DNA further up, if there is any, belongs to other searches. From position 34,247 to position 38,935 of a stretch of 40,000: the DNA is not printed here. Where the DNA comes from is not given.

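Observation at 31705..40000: Operon of at least five coupled genes (two helical proteins, giant DEVH helicase, single-HKD PLD, 722-aa orphan) as the probable restriction arm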

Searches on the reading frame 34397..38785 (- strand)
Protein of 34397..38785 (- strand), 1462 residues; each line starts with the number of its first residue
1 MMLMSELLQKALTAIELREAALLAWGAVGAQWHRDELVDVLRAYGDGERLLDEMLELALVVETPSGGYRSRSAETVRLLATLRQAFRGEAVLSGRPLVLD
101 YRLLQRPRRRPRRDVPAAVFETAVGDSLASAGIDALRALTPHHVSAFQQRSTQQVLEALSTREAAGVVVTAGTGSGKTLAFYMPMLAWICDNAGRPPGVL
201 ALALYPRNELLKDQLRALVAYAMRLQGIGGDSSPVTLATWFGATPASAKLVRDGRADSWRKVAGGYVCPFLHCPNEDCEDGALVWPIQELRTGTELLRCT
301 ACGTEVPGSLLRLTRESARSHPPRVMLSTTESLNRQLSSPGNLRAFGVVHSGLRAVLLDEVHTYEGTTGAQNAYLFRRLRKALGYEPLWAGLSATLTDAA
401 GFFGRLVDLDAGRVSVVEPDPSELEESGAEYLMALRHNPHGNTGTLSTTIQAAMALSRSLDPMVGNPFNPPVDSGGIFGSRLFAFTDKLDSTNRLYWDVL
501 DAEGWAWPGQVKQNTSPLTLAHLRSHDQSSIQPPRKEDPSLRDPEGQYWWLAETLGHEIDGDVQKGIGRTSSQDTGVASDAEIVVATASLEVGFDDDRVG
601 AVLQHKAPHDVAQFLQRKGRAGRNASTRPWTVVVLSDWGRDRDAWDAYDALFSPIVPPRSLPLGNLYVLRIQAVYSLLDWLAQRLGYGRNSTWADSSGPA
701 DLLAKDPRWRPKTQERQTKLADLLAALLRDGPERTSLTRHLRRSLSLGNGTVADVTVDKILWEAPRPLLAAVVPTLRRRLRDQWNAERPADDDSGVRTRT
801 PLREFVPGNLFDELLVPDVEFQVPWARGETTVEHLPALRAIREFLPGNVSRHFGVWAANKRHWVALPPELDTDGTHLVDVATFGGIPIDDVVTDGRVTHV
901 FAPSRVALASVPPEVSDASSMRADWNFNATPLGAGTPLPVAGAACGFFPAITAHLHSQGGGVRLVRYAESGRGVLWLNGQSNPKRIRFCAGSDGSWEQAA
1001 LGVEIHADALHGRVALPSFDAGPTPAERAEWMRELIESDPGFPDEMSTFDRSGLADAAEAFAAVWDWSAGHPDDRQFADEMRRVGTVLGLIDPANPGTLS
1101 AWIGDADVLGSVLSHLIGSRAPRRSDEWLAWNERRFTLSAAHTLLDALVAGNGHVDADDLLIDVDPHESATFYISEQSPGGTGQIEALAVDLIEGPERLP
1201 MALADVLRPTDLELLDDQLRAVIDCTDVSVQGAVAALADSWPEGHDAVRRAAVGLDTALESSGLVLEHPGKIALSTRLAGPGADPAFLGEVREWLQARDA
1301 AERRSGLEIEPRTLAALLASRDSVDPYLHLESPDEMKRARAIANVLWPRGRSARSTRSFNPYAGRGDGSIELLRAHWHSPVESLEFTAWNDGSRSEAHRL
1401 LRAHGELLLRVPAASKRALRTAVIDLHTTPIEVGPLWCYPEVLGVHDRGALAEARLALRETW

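Call 5: search_protein_families(library=ncbifam, proteins=[window:34397-38785:-], max_evalue=0.01)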
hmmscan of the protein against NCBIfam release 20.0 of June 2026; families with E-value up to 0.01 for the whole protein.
window:34397-38785:- (1462 aa): 18 families
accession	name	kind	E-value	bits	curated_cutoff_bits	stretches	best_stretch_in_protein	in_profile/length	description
NF041067.1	DpdJ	equivalog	0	1164.3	800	1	12-1461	1-1480/1482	protein DpdJ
TIGR04121.1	DEXH_lig_assoc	equivalog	2.5e-19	68.5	850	3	582-626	304-348/804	ligase-associated DNA damage response DEXH box helicase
TIGR03817.1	DECH_helic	hypoth_equivalog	3.6e-19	68.5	874.1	2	149-233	36-107/742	helicase/secretion neighborhood putative DEAH-box helicase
TIGR03158.1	cas3_cyano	exception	4.4e-12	45.8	69.1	2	154-222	4-63/357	type I-D CRISPR-associated helicase Cas3'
NF010338.0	PRK13767.1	equivalog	2.1e-10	39.5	849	1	582-627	343-388/877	ATP-dependent helicase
NF007284.0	PRK09751.1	equivalog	1e-08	33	1496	1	579-624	374-419/1538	ATP-dependent helicase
NF038325.1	DISARM_DrmAS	equivalog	9.2e-06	23.8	950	1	578-644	943-1006/1165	DISARM system helicase DrmA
TIGR00614.1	recQ_fam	subfamily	1.5e-05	24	219.8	1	577-625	273-321/470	RecQ family ATP-dependent DNA helicase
NF008642.0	PRK11634.1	equivalog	3.1e-05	22.6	989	0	128-228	13-104/628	DEAD/DEAH family ATP-dependent RNA helicase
TIGR01389.1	recQ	equivalog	4.8e-05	22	640.2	1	569-625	263-319/591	DNA helicase RecQ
NF053636.1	DDHlcsCsdAPsy1082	equivalog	9.8e-05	21.1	890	1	153-223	32-99/512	DEAD/DEAH box helicase CsdA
NF008279.0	PRK11057.1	equivalog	0.00025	19.6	1015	1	569-625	275-331/608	ATP-dependent DNA helicase RecQ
NF053631.1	RNA_helic_CshA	equivalog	0.00033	19.7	646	0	160-211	32-80/434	degradosome RNA helicase CshA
NF008394.0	PRK11192.1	equivalog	0.00044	19.2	507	0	154-211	33-88/441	ATP-dependent RNA helicase SrmB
NF041063.1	DpdF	equivalog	0.00055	18.6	550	0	581-626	429-474/813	protein DpdF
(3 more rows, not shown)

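Call 6: search_protein_families(library=pfam, proteins=[window:34397-38785:-], max_evalue=0.01)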
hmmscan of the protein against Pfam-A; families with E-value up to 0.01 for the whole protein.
window:34397-38785:- (1462 aa): 3 families
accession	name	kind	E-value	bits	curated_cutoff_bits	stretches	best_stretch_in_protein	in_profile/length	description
PF00270.35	DEAD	-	9.9e-13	48.6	26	1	153-223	5-70/167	DEAD/DEAH box helicase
PF00271.37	Helicase_C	-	2.6e-05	24.9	23.5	1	578-624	63-109/110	Helicase conserved C-terminal domain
PF04851.21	ResIII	-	0.0017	18.8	22.5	0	146-216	6-71/164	Type III restriction enzyme, res subunit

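Call 7: search_protein_families(library=padloc, proteins=[window:34397-38785:-], max_evalue=0.01)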
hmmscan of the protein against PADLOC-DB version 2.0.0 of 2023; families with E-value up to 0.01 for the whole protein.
window:34397-38785:- (1462 aa): 44 families (the best 25 are shown)
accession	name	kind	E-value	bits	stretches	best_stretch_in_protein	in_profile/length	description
PDLC02896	DpdJ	-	0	1230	1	6-1461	7-1485/1487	DpdJ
PDLC02893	DpdJ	-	2.4e-152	506.9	1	6-864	7-872/876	DpdJ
PDLC02898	DpdJ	-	4.1e-76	254.8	1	6-462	7-489/506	DpdJ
PDLC02895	DpdJ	-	1.1e-42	143.1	1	59-682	751-1388/2112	DpdJ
PDLC00035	DruE3|DruE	-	5e-23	78.8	3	154-227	107-185/1460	SNF2 family N-terminal domain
PDLC03960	SngC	-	2.1e-19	67.8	2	148-402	29-201/720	-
PDLC00036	DruE3|DruE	-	5.1e-19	64.9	3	165-228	109-172/2023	SNF2 family N-terminal domain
PDLC00037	DruE3|DruE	-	5.5e-19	65.4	3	155-226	109-184/2055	SNF2 family N-terminal domain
PDLC02503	BrxHI|BrxHII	-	3.6e-18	63.2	2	583-629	301-347/698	BrxHI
PDLC00013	DruE1|DruE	-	1e-15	54.8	2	136-216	78-165/1776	SNF2 family N-terminal domain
PDLC02501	BrxHI|BrxHII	-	5.7e-13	45.8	2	579-631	298-349/925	BrxHI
PDLC00937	Cas3d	-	1.2e-12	45.8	2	154-222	4-63/357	"CRISPR-associated helicase Cas3, subtype CYANO"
PDLC02569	DrmA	-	2.7e-12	43.3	1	142-218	398-478/1095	DrmA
PDLC00015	DruE2|DruE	-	8.7e-12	41.5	2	144-192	92-140/1887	SNF2 family N-terminal domain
PDLC00051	DruE4|DruE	-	3.5e-11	39.4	2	159-190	103-134/1829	SNF2 family N-terminal domain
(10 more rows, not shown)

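Call 19: find_encoding_contigs(protein=window:34397-38785:-, flank=10000, max_places=6)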
Protein window:34397-38785:- (1462 aa): no gene with exactly this product is on record in the collection.

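Call 22: find_related_loci(query=window:34397-38785:-, collection=genome_contigs, flank=10000)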
Query window:34397-38785:- (1462 aa) in genome_contigs; peptide patterns used: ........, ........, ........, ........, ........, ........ (x = any residue, [..] = any of these).
27 stretches matched a pattern; 8 encode a relative of the query (tblastn E <= 1e-3); 8 distinct loci.
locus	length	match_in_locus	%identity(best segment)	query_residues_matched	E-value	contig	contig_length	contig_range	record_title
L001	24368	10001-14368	72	2-1462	0e+0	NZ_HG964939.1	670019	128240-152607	Mycobacterium asiaticum DSM 44297, whole genome shotgun sequence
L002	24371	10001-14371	68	2-1462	0e+0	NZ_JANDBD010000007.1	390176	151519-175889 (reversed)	Mycolicibacterium arenosum strain CAU 1645 contig7, whole genome shotgun sequence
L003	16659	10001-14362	65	4-1462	0e+0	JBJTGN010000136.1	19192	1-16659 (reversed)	MAG: Actinomycetota bacterium isolate samp_4319_concoct_650 samp_4319_556186, whole genome shotgun sequence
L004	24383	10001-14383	75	2-1462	0e+0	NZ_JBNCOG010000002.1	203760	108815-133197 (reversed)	Nocardioides sp. SYSU DS0663 NODE_2_length_203760_cov_43.355399, whole genome shotgun sequence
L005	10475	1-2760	68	543-1462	0e+0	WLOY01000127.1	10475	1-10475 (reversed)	MAG: Actinomycetota bacterium isolate UFOp-RH-23may17-797 RH-23may17-797-c127, whole genome shotgun sequence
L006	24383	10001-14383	75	2-1462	0e+0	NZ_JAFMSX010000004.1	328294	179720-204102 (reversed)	Nocardioides sp. SYSU D00065 NODE_4_length_328294_cov_24.876565, whole genome shotgun sequence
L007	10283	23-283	86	535-621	3e-34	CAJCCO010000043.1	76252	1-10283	MAG: uncultured beta proteobacterium isolate Loc090402-7m_bin-1128 genome assembly, contig: bin-1128:043/146, whole geno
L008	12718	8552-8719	36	255-306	4e-4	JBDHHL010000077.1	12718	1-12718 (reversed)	MAG: Gemmatimonadota bacterium isolate M8-62_Bin_193 M8-62_Bin_193_scaffold_21792, whole genome shotgun sequence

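Call 25: search_protein_families(library=ncbifam, proteins=[L004:4-2868:+, L004:2868-5390:+, L004:5392-6273:+, L004:6260-9316:+, L004:9313-10014:+, L001:64-2811:+, L001:2781-5333:+, L001:5330-6214:+, L001:6211-9309:+, L001:9313-10014:+], max_evalue=0.00001)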
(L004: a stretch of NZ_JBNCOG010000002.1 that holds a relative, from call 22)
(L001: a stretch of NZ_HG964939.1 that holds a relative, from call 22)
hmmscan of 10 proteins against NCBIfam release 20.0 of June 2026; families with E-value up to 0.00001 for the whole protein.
L004:4-2868:+ (954 aa): 5 families
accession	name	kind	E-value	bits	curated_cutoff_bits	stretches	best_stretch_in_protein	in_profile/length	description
NF041062.1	DpdE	equivalog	1.6e-231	771.3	500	1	7-949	66-1047/1048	protein DpdE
NF003426.0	PRK04914.1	equivalog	7.1e-45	153.6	576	2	50-331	110-409/959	RNA polymerase-associated protein RapA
NF038317.1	DISARM_DrmD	equivalog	2.2e-37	128.9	610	3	91-167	103-179/1021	DISARM system SNF2-like helicase DrmD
NF038318.1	DISARM_DrmD_b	equivalog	3.8e-21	74.9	950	1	91-171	25-105/868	DISARM system SNF2-like helicase DrmD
NF042964.1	phospholipD_antiphage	equivalog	2.4e-20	72.5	1100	2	112-170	249-306/895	phospholipase D-like domain-containing anti-phage protein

L004:2868-5390:+ (840 aa): 9 families
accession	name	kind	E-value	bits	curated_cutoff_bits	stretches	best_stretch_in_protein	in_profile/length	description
NF041063.1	DpdF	equivalog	1.9e-177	592.4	550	1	19-727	16-715/813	protein DpdF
TIGR01389.1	recQ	equivalog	1.7e-33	115.9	640.2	1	139-495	12-332/591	DNA helicase RecQ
TIGR00614.1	recQ_fam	subfamily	4.7e-32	111.4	219.8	1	138-499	9-338/470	RecQ family ATP-dependent DNA helicase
NF008279.0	PRK11057.1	equivalog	5.9e-31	107.6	1015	1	136-495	21-344/608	ATP-dependent DNA helicase RecQ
TIGR04121.1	DEXH_lig_assoc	equivalog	2.3e-13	48.8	850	1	156-479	25-344/804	ligase-associated DNA damage response DEXH box helicase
TIGR03817.1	DECH_helic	hypoth_equivalog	9.6e-10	37.3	874.1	1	154-492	46-384/742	helicase/secretion neighborhood putative DEAH-box helicase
NF008394.0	PRK11192.1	equivalog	1.4e-06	27.5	507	1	241-487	121-347/441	ATP-dependent RNA helicase SrmB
NF008642.0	PRK11634.1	equivalog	2.5e-06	26.2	989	1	157-490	41-348/628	DEAD/DEAH family ATP-dependent RNA helicase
NF010338.0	PRK13767.1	equivalog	4.5e-06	25.2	849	0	434-480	338-384/877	ATP-dependent helicase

L004:5392-6273:+ (293 aa): 1 family
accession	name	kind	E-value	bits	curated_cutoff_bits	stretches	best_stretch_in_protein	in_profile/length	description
NF041064.1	DpdG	equivalog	1.5e-13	50.8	80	1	15-275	16-279/290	protein DpdG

L004:6260-9316:+ (1018 aa): 1 family
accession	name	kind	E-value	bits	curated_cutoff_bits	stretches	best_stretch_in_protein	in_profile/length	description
NF041065.1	DpdH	equivalog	1e-112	378.5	450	1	12-936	2-932/1014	protein DpdH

L004:9313-10014:+ (233 aa): 1 family
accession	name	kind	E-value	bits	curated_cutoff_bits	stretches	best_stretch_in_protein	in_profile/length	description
NF041066.2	DpdI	equivalog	3.5e-09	37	150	1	89-223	100-239/239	protein DpdI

L001:64-2811:+ (915 aa): 5 families
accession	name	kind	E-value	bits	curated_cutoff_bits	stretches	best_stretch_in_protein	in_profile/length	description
NF041062.1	DpdE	equivalog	5.3e-234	779.5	500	1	2-910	101-1047/1048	protein DpdE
NF003426.0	PRK04914.1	equivalog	1.9e-44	152.2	576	1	39-747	138-820/959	RNA polymerase-associated protein RapA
NF038317.1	DISARM_DrmD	equivalog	1.4e-37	129.6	610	2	50-126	103-179/1021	DISARM system SNF2-like helicase DrmD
NF038318.1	DISARM_DrmD_b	equivalog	1.3e-22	79.8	950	1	50-217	25-212/868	DISARM system SNF2-like helicase DrmD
NF042964.1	phospholipD_antiphage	equivalog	6.9e-19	67.7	1100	2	71-129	249-306/895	phospholipase D-like domain-containing anti-phage protein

L001:2781-5333:+ (850 aa): 10 families
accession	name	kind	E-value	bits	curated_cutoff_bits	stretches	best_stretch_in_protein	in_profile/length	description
NF041063.1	DpdF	equivalog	1.7e-176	589.2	550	1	23-757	10-740/813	protein DpdF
TIGR01389.1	recQ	equivalog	5.8e-32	110.9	640.2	1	145-507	8-334/591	DNA helicase RecQ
TIGR00614.1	recQ_fam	subfamily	2.5e-30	105.7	219.8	2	395-511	230-340/470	RecQ family ATP-dependent DNA helicase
NF008279.0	PRK11057.1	equivalog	1.9e-26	92.7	1015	1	143-505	18-344/608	ATP-dependent DNA helicase RecQ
TIGR04121.1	DEXH_lig_assoc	equivalog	4.9e-13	47.7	850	1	404-497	261-353/804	ligase-associated DNA damage response DEXH box helicase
NF008394.0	PRK11192.1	equivalog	2.1e-08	33.5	507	1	316-501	170-351/441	ATP-dependent RNA helicase SrmB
TIGR03817.1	DECH_helic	hypoth_equivalog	4.8e-08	31.7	874.1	1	442-500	324-382/742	helicase/secretion neighborhood putative DEAH-box helicase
NF008744.0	PRK11776.1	equivalog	1.8e-07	30.1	524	1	156-512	31-357/460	ATP-dependent RNA helicase DbpA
NF002340.1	PRK01297.1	equivalog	3.1e-06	26.3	564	1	409-498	267-350/372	ATP-dependent RNA helicase RhlB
NF010338.0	PRK13767.1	equivalog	9.9e-06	24.1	849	0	445-490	339-384/877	ATP-dependent helicase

L001:5330-6214:+ (294 aa): 1 family
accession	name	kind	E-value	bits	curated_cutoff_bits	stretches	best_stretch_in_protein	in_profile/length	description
NF041064.1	DpdG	equivalog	2.4e-13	50.1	80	1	14-227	13-221/290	protein DpdG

L001:6211-9309:+ (1032 aa): 1 family
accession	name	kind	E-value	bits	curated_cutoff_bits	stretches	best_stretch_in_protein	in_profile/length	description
NF041065.1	DpdH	equivalog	1.9e-119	400.7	450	1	10-988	2-967/1014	protein DpdH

L001:9313-10014:+ (233 aa): 1 family
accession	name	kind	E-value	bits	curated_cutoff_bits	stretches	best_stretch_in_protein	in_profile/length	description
NF041066.2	DpdI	equivalog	7.4e-10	39.2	150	1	90-222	102-239/239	protein DpdI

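Call 27: search_dna_similar(query=window:34397-38785:-, collection=plasmids, mode=protein, max_rows=15)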
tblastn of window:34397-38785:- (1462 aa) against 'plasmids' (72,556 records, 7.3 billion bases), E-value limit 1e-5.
Records with a match: 25; places in all: 32; records where one place covers at least 80% of the query: 6.
Best place of each record, by identity: <60% 25.
By first word of the organism name: Nostoc 2; Ralstonia 2; Shinella 1; Agrobacterium 1; Enterobacter 1; Paenibacillus 1; Scytonema 1; Azospirillum 1; Skermanella 1; Deinococcus 1; and 13 more.
By predicted mobility (MOB-suite, as given by PLSDB): non-mobilizable 17; conjugative 4; mobilizable 4.
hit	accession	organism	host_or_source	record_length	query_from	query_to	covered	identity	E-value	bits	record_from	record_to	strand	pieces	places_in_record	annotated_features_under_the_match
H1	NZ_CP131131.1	Shinella zoogloeoides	isolate,Activated charcoal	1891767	15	1445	98%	33.8%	1e-166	565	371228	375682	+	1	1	none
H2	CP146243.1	Agrobacterium vitis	Vitis vinifera,cell culture,Grape gall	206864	15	1445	92%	35.3%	2e-142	588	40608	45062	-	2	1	dpdJ: protein DpdJ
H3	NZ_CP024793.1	Nostoc flagelliforme CCNUN1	cell culture,desert soil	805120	6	1446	95%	33.2%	1e-153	646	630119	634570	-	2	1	dpdJ: protein DpdJ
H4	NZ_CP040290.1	Nostoc sp. C057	Phaeoceros,pure culture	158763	6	1446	95%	33.2%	5e-153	646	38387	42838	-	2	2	dpdJ: protein DpdJ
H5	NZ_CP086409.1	Enterobacter cloacae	water,water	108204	24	1440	97%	30.5%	1e-139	484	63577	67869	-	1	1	dpdJ: protein DpdJ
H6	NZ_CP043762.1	Paenibacillus sp. 37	whole organism,rhizosphere of Abies ...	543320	2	1445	91%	31.8%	3e-152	598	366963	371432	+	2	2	dpdJ: protein DpdJ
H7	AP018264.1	Scytonema sp. NIES-4073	-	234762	4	684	47%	28.2%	4e-52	211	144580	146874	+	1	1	hypothetical protein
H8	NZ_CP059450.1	Azospirillum brasilense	Prokaryotes,soil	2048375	69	701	43%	29.2%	3e-42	178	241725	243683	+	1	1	none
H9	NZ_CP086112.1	Skermanella rosea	single cell,hydrocarbon-contaminated ...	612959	66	683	42%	29.5%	6e-32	144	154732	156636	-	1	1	AAA domain-containing protein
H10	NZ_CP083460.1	Deinococcus taeanensis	whole organism,coastal dune soil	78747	50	686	44%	28.2%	4e-35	155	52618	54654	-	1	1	DEAD/DEAH box helicase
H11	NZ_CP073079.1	Caulobacter sp. S6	pure culture,soil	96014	144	704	38%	30.8%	3e-36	159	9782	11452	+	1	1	AAA domain-containing protein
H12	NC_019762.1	Allocoleopsis franciscana PCC 7113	-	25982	40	679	44%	26.9%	1e-28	134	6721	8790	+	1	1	DEAD/DEAH box helicase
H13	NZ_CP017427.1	Methylobacterium sp. XJLW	single cell,soil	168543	198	695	34%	31.9%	5e-40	171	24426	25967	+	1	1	AAA domain-containing protein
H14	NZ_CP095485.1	Halorientalis litorea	cell culture,salt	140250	144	681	37%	26.5%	5e-23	115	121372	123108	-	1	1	DEAD/DEAH box helicase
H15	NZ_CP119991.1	Halobaculum marinum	cell culture,sediment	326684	144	681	37%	24.8%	3e-22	112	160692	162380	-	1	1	DEAD/DEAH box helicase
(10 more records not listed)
